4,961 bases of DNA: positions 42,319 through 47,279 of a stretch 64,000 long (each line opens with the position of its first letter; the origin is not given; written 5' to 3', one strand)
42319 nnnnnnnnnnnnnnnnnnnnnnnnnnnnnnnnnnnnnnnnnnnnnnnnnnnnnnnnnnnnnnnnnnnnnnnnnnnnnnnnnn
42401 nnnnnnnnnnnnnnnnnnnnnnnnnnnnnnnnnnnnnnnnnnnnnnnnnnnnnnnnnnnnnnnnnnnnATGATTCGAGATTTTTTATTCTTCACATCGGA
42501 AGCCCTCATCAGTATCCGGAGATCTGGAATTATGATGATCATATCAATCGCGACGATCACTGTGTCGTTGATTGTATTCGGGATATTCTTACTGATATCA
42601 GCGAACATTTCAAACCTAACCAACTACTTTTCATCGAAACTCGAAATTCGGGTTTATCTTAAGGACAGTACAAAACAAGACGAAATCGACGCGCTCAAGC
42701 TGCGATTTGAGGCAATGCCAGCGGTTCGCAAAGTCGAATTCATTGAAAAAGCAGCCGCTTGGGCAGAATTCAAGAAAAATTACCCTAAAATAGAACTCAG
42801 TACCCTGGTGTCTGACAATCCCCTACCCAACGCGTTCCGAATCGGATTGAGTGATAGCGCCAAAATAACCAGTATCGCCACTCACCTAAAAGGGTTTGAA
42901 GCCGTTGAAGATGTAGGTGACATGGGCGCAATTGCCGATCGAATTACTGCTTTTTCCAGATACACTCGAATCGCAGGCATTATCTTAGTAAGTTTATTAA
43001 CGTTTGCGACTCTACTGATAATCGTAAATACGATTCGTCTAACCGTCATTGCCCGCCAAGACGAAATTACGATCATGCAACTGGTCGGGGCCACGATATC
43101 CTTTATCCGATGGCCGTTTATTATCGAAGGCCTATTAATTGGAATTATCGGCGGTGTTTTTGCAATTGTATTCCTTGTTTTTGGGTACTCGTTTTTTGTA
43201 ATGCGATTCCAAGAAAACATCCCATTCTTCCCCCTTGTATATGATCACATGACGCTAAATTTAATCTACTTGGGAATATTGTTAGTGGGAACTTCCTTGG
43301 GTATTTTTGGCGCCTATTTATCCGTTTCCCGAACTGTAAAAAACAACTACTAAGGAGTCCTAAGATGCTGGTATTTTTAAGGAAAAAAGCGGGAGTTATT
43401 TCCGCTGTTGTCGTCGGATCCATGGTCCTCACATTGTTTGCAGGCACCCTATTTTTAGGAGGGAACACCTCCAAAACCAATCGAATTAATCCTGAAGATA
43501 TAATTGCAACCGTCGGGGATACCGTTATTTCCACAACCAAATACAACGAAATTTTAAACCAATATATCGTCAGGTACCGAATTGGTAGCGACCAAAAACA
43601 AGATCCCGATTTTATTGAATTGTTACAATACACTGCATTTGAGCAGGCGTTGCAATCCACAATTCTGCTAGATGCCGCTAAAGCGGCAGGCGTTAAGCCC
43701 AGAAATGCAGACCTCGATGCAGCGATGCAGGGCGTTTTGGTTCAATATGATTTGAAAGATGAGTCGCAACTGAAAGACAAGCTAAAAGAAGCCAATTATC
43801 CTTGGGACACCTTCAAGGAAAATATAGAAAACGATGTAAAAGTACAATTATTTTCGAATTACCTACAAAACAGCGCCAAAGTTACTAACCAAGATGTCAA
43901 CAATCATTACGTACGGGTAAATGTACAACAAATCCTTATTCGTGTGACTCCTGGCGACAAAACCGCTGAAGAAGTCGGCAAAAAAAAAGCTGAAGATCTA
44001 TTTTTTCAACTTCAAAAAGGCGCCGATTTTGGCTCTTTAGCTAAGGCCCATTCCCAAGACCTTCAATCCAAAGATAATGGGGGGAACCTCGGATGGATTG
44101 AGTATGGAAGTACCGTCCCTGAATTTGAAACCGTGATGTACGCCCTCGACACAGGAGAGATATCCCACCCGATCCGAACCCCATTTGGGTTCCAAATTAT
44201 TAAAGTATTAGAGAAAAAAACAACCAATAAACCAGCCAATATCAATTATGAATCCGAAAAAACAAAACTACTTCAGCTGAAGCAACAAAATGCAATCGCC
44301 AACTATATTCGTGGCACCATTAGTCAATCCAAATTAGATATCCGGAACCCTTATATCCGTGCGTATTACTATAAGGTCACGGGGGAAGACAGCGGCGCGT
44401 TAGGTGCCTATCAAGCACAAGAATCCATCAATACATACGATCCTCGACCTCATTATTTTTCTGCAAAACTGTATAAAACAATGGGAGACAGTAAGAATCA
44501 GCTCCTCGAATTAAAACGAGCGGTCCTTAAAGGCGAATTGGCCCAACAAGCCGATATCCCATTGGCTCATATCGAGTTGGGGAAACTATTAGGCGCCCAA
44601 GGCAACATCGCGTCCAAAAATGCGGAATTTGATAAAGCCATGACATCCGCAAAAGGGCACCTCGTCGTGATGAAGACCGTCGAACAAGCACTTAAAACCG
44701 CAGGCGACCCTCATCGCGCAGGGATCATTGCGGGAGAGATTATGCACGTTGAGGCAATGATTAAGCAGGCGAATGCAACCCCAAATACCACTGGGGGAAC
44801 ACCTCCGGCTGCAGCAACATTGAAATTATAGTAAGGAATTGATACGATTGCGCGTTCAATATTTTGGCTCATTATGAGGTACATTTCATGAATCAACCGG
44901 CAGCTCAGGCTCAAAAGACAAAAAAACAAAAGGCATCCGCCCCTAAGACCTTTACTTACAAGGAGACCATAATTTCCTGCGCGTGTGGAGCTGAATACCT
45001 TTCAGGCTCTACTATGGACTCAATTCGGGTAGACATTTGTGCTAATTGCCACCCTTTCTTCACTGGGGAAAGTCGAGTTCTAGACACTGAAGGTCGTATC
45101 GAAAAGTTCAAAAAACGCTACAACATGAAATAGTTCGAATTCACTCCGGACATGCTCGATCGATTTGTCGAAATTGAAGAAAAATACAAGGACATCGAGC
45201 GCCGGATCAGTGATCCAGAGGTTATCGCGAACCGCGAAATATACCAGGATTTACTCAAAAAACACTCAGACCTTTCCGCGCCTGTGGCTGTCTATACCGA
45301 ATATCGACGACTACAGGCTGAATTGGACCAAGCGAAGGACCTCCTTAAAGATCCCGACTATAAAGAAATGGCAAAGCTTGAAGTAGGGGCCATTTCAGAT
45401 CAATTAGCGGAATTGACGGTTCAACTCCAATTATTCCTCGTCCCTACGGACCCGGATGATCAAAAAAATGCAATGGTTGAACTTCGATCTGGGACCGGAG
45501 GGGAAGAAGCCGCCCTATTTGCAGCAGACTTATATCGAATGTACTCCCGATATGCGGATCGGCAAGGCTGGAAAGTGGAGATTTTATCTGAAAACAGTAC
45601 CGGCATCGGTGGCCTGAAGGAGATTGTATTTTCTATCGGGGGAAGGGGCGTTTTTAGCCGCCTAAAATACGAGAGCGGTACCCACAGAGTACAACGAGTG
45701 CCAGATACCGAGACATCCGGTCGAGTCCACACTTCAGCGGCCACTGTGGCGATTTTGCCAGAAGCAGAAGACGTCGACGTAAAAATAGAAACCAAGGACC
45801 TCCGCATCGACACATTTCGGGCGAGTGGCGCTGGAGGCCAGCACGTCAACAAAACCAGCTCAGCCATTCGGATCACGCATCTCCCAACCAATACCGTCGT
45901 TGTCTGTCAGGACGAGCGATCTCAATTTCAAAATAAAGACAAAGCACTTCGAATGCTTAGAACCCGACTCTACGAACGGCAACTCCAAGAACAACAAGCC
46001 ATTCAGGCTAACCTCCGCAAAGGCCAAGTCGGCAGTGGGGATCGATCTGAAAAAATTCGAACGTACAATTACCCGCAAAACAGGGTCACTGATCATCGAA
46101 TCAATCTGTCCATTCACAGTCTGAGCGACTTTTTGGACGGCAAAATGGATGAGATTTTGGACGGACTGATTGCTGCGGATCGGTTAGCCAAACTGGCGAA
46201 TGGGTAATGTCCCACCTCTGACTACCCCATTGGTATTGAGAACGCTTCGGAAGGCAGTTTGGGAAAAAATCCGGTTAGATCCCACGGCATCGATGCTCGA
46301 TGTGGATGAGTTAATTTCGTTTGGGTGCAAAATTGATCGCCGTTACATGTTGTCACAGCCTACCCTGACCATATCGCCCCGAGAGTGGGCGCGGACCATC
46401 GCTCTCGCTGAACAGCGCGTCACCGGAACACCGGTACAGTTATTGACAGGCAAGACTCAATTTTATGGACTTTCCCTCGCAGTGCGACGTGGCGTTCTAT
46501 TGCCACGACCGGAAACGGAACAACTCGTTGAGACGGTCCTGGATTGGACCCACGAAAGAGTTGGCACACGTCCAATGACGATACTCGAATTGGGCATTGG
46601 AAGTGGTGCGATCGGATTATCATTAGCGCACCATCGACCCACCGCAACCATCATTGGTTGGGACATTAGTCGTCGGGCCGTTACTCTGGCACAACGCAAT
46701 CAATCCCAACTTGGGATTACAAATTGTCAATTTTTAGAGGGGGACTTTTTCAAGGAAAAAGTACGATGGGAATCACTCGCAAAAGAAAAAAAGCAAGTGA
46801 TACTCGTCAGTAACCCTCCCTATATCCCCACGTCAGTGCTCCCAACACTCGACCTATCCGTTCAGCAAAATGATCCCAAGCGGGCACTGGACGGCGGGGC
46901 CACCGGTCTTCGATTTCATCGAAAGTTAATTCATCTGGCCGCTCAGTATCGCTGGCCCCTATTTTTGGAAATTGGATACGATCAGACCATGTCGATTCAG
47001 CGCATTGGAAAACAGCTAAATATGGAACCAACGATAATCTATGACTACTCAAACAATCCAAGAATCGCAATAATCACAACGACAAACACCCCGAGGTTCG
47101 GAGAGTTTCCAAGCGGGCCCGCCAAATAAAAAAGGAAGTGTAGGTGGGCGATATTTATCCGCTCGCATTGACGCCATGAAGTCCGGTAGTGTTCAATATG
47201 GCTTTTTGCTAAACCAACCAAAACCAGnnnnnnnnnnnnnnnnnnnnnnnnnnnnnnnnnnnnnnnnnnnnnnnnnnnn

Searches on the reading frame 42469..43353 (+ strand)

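Call 33: search_protein_families(library=pfam, proteins=[window:42469-43353:+], max_evalue=0.00001)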
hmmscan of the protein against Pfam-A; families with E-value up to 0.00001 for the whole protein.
window:42469-43353:+ (294 aa): 2 families
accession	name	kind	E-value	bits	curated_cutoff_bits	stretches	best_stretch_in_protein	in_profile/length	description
PF18075.7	FtsX_ECD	-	9.5e-21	74.7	23.5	1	58-149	1-96/96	FtsX extracellular domain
PF02687.27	FtsX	-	1.5e-12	48.1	25.5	1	172-289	2-115/120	FtsX-like permease C-terminal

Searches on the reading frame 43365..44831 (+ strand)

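Call 33: search_protein_families(library=pfam, proteins=[window:43365-44831:+], max_evalue=0.00001)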
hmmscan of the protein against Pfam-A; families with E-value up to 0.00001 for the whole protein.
window:43365-44831:+ (488 aa): 4 families
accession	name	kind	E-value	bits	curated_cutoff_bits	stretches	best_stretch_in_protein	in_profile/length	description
PF13616.12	Rotamase_3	-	2.3e-26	93.1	22.5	1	181-285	12-116/116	PPIC-type PPIASE domain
PF00639.27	Rotamase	-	1.7e-22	80.6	21.7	1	190-281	2-95/97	PPIC-type PPIASE domain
PF13624.11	SurA_N_3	-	2e-11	44.4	27.2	1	1-161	1-159/162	SurA-like N-terminal domain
PF13623.11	SurA_N_2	-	4e-09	36.9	28.5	1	4-123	3-121/145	SurA-like N-terminal domain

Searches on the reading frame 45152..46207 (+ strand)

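Call 11: search_protein_families(library=pfam, proteins=[window:45152-46207:+], max_evalue=0.001)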
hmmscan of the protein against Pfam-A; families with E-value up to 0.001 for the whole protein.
window:45152-46207:+ (351 aa): 2 families
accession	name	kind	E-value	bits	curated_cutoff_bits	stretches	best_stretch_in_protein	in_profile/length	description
PF03462.23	PCRF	-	1.1e-70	237.8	24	1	8-199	1-194/194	PCRF domain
PF00472.26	RF-1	-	7.2e-44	148.9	35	1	207-316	2-116/116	RF-1 domain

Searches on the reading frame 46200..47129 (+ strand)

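Call 11: search_protein_families(library=pfam, proteins=[window:46200-47129:+], max_evalue=0.001)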
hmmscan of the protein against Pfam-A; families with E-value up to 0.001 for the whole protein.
window:46200-47129:+ (309 aa): 8 families
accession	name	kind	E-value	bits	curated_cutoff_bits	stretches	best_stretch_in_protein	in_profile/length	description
PF13847.12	Methyltransf_31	-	1.6e-11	44.5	27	1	126-191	5-71/145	Methyltransferase domain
PF05175.20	MTS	-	5.9e-09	36.2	23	1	127-208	34-108/170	Methyltransferase small domain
PF13649.12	Methyltransf_25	-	5.3e-08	33.9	27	1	128-185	1-57/97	Methyltransferase domain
PF17827.6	PrmC_N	-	1.4e-07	32.4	23.4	1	33-84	20-71/71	PrmC N-terminal domain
PF02390.23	Methyltransf_4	-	4.7e-06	26.6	24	1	127-185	4-65/173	Putative methyltransferase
PF08242.18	Methyltransf_12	-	0.0002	22.4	30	1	129-180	1-52/98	Methyltransferase domain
PF10294.15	Methyltransf_16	-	0.00048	20.3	21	1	120-168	42-89/174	Lysine methyltransferase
PF00891.24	Methyltransf_2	-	0.001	18.9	22.3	0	127-188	65-125/210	O-methyltransferase domain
